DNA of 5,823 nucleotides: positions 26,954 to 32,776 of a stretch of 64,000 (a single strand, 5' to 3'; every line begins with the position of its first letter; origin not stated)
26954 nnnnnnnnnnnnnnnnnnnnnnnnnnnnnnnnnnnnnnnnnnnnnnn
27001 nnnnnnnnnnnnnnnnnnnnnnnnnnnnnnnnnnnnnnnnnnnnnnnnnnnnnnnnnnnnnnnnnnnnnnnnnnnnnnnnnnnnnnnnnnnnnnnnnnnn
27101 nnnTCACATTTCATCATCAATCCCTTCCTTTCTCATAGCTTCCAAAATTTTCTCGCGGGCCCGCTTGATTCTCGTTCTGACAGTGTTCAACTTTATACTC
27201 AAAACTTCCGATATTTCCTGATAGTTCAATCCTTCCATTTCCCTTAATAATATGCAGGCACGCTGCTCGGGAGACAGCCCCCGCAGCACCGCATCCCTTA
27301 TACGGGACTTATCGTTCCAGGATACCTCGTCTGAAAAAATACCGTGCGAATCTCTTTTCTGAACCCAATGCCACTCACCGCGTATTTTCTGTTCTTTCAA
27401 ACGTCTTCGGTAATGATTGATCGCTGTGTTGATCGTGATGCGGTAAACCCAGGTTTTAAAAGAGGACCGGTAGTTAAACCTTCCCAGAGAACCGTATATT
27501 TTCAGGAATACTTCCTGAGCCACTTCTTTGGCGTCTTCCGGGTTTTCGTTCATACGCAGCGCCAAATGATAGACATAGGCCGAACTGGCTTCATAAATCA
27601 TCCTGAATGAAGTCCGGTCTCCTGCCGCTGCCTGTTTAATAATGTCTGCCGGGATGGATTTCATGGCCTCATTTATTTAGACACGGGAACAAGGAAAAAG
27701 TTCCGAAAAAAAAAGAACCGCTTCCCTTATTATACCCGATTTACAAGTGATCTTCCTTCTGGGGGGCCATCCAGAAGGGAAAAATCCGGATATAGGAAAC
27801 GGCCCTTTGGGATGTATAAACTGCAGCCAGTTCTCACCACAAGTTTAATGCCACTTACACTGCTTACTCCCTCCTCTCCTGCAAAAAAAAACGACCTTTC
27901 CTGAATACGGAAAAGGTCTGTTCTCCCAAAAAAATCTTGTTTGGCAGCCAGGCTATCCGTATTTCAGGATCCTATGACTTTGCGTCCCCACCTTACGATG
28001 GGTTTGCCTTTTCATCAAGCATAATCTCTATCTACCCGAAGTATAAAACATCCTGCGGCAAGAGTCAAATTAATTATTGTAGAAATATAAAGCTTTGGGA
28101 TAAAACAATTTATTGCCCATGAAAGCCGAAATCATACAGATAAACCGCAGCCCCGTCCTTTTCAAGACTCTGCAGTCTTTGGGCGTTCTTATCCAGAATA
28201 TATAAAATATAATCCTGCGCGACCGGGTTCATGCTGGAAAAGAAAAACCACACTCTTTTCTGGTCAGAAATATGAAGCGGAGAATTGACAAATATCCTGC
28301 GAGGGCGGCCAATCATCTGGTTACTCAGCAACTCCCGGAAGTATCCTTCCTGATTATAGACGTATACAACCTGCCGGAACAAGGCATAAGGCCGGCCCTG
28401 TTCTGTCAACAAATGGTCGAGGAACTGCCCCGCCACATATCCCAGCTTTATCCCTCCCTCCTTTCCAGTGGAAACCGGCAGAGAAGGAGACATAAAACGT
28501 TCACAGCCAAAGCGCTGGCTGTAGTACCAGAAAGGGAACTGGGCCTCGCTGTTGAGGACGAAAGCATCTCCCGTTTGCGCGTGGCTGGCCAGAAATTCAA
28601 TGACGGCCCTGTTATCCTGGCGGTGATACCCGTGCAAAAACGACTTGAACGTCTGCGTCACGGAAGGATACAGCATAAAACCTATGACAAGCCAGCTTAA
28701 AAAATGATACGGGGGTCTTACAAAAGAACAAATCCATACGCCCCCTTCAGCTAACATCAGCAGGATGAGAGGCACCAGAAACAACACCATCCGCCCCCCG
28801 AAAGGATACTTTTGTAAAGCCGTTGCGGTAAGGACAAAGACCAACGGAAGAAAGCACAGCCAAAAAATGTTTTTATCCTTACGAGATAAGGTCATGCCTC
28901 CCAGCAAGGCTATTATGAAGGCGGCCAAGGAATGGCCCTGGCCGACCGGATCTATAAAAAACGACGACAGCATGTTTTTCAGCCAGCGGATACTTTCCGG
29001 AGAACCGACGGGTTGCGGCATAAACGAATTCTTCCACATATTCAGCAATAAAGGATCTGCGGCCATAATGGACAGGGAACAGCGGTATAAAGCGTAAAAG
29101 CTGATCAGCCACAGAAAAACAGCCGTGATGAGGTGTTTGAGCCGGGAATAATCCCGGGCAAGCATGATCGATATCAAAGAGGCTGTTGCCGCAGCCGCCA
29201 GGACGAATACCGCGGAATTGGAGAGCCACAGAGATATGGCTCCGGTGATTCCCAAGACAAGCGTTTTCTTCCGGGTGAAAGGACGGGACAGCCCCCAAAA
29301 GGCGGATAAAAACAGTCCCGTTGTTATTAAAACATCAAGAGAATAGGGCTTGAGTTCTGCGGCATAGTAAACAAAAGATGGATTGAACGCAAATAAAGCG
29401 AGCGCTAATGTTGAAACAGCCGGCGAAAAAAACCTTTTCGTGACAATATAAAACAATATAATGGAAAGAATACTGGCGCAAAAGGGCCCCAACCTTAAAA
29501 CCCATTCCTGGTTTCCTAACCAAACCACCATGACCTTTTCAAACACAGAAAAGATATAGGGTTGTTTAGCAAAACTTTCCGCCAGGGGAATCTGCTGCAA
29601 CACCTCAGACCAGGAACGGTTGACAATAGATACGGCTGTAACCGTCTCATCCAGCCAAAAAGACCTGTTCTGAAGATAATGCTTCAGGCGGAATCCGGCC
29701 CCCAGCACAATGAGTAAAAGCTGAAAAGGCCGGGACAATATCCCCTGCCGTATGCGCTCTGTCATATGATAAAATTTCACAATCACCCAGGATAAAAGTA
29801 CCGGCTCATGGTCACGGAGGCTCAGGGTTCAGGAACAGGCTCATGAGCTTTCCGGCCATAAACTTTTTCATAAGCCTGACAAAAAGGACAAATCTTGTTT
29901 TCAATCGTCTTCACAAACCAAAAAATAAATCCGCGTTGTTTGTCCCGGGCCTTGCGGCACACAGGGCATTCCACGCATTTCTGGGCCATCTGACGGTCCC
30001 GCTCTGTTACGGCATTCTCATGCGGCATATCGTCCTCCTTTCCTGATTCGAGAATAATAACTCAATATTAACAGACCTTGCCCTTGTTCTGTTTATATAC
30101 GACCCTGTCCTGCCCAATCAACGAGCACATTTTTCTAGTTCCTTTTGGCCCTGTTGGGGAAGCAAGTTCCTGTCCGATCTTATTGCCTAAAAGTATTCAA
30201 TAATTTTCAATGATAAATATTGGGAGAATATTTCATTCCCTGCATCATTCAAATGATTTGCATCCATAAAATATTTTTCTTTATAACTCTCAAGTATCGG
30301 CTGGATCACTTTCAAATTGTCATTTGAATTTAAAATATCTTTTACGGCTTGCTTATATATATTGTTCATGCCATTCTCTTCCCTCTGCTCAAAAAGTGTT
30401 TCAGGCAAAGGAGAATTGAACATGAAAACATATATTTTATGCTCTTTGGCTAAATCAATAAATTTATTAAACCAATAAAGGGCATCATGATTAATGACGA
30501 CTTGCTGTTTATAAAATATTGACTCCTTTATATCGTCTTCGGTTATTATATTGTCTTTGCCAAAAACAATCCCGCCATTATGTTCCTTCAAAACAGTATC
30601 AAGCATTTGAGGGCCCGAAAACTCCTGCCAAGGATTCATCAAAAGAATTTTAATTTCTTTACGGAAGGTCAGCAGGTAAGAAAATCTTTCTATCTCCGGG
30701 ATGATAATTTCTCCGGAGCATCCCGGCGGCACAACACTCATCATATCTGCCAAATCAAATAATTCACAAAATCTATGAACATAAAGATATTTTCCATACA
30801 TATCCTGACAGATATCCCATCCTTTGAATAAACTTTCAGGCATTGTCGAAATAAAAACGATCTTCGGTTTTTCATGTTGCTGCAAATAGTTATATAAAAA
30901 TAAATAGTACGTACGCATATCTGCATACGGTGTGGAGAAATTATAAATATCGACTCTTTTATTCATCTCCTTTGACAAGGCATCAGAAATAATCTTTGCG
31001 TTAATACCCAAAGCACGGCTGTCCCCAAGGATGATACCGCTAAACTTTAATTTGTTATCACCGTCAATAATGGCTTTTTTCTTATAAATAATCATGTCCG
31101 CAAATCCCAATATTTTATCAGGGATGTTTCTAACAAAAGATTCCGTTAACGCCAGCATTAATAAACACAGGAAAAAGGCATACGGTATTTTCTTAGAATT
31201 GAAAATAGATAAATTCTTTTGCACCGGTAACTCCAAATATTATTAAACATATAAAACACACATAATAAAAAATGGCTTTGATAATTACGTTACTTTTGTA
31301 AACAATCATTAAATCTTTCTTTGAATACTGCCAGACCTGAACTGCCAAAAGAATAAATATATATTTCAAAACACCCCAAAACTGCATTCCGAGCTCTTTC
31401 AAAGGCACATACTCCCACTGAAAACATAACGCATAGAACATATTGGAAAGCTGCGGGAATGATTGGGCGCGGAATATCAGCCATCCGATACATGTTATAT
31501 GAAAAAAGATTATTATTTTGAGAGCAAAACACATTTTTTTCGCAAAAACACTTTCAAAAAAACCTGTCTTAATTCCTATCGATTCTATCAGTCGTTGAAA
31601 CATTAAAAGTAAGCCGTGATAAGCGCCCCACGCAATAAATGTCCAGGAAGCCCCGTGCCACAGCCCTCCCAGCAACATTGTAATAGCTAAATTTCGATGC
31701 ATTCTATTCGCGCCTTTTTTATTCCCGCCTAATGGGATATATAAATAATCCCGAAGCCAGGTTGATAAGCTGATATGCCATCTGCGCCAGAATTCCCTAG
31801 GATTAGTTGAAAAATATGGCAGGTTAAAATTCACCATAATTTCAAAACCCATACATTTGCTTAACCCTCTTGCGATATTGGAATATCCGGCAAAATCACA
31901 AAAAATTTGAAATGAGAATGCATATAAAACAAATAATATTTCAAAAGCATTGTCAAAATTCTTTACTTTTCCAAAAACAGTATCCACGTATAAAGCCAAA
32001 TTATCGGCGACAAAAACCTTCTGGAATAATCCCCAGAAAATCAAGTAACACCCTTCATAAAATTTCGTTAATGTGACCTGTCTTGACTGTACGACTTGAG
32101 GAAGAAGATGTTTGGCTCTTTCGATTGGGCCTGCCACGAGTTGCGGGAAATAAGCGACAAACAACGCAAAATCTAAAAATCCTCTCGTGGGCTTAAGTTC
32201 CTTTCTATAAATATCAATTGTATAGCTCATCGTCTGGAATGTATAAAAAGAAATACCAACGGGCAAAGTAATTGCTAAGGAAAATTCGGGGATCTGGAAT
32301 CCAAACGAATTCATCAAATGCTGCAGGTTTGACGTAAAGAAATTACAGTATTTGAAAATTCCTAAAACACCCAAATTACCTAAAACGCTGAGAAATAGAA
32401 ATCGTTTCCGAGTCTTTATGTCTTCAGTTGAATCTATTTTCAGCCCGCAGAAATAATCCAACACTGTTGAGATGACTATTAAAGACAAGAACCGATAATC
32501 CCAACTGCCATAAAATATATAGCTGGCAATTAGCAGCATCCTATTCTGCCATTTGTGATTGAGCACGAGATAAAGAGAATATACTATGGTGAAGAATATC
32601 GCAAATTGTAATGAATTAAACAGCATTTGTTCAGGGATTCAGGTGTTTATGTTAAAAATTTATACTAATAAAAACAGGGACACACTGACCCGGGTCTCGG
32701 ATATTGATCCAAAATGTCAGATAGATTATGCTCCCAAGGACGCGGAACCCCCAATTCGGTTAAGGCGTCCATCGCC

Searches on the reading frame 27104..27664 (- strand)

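Call 55: search_protein_families(library=pfam, proteins=[window:27104-27664:-])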
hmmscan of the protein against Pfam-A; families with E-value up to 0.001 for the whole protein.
window:27104-27664:- (186 aa): 6 families
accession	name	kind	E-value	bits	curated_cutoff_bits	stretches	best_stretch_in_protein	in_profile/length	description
PF04542.20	Sigma70_r2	-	1.8e-16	60.1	24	1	24-88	2-68/71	Sigma-70 region 2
PF08281.18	Sigma70_r4_2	-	2.3e-16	59.6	25.7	1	125-173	6-54/54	Sigma-70, region 4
PF04545.22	Sigma70_r4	-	5.2e-11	42.3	24.1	1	126-173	1-48/50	Sigma-70, region 4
PF07638.17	Sigma70_ECF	-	1.6e-06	28.6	21.1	1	50-178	54-184/185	ECF sigma factor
PF13384.12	HTH_23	-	9.9e-06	25.7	24.6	1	132-170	4-42/50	Homeodomain-like domain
PF22233.2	PhyR_sigma-like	-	6.9e-05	23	27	1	127-173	1-47/50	Response regulator PhyR, sigma-like domain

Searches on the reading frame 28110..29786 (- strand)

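Call 55: search_protein_families(library=pfam, proteins=[window:28110-29786:-])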
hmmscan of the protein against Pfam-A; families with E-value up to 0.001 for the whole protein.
window:28110-29786:- (558 aa): 1 family
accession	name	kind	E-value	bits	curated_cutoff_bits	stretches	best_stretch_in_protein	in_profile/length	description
PF13231.12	PMT_2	-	4.5e-05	24.2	26.1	1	82-229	9-155/160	Dolichyl-phosphate-mannose-protein mannosyltransferase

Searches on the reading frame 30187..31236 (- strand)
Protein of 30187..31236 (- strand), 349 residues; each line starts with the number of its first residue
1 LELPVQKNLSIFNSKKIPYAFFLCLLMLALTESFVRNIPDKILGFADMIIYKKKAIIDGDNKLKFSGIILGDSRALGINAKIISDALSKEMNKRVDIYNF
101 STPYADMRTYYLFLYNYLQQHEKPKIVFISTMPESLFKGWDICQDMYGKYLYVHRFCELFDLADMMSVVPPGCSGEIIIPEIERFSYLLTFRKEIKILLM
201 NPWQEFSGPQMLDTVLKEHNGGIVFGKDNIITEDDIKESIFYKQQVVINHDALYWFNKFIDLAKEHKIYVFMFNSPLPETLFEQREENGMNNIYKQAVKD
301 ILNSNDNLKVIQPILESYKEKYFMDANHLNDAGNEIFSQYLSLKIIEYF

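Call 55: search_protein_families(library=pfam, proteins=[window:30187-31236:-])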
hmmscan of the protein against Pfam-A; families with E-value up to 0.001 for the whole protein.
window:30187-31236:- (349 aa): 1 family
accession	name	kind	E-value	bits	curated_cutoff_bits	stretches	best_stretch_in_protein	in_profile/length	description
PF07611.17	DUF1574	-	7.3e-12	45.7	29.1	2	58-139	56-132/342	Protein of unknown function (DUF1574)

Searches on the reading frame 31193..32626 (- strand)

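Call 55: search_protein_families(library=pfam, proteins=[window:31193-32626:-])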
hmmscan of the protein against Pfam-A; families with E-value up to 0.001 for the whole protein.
window:31193-32626:- (477 aa): 1 family
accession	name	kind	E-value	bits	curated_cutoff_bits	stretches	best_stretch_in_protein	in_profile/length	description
PF03062.24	MBOAT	-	1.8e-30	106.8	27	1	144-380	75-330/337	MBOAT, membrane-bound O-acyltransferase family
